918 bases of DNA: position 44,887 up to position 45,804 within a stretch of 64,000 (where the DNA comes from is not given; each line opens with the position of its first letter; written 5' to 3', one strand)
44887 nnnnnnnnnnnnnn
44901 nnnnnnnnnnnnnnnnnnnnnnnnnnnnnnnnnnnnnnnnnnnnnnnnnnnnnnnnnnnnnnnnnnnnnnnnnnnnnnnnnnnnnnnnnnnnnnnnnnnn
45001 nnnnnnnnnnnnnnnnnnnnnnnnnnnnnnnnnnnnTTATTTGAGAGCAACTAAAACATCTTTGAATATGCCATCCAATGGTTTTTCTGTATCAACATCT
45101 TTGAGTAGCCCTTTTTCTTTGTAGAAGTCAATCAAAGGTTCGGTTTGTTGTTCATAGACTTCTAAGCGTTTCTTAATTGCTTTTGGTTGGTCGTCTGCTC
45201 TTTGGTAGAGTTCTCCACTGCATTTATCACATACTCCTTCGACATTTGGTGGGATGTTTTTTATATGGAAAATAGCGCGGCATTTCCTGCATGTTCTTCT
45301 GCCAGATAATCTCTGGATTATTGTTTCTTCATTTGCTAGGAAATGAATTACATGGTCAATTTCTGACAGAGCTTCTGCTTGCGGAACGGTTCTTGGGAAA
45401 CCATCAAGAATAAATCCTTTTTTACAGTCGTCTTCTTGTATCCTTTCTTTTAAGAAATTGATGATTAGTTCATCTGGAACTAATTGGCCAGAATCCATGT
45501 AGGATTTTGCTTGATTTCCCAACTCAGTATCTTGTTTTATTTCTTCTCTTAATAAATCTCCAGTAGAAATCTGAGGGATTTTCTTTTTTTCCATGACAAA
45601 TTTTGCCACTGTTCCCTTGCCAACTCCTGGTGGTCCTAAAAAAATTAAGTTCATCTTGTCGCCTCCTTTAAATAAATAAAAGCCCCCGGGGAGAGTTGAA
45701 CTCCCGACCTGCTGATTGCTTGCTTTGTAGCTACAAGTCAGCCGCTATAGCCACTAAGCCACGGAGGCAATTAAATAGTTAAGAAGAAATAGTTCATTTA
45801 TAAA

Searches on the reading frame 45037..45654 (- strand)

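Call 11: search_protein_families(library=ncbifam, proteins=[window:45037-45654:-])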
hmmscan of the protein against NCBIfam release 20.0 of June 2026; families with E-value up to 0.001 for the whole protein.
window:45037-45654:- (205 aa): 23 families
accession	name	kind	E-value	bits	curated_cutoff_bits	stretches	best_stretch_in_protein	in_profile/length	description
NF001380.0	PRK00279.1-2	equivalog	4.8e-88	294.1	251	1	1-204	1-212/216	adenylate kinase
TIGR01351.1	adk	subfamily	1.7e-76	256.6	168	1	2-204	1-211/212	adenylate kinase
NF001379.0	PRK00279.1-1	equivalog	7.4e-72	241.2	268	1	1-182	1-186/216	adenylate kinase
NF001381.0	PRK00279.1-3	equivalog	3.9e-65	219.1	187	1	1-204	1-185/188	adenylate kinase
NF011099.0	PRK14526.1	equivalog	6.6e-63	212.2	223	1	1-201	1-204/211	adenylate kinase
NF001386.0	PRK00279.2-4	equivalog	2.6e-57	194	256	1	3-201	5-212/220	adenylate kinase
NF001382.0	PRK00279.1-4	equivalog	1.8e-54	184.6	334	1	1-204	1-208/212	adenylate kinase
NF002700.0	PRK02496.1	equivalog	1.3e-53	181.3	262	2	2-119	3-128/184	adenylate kinase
NF011103.0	PRK14530.1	equivalog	3.2e-53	180.5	294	1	3-203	6-210/215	adenylate kinase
NF001385.0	PRK00279.2-3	equivalog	5.7e-53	179.7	315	1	3-204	7-211/213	adenylate kinase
NF011101.0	PRK14528.1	equivalog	1e-51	175.3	195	2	2-120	3-129/187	adenylate kinase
NF001387.0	PRK00279.2-5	equivalog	1.4e-50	171.9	373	1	1-199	1-205/224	adenylate kinase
NF010381.0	PRK13808.1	equivalog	1.2e-49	169.6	426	2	1-119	1-127/335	adenylate kinase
NF011105.0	PRK14532.1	equivalog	4.7e-47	159.9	162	2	1-120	1-128/189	adenylate kinase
NF011100.0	PRK14527.1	equivalog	1.8e-45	154.9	154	1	3-204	9-190/191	adenylate kinase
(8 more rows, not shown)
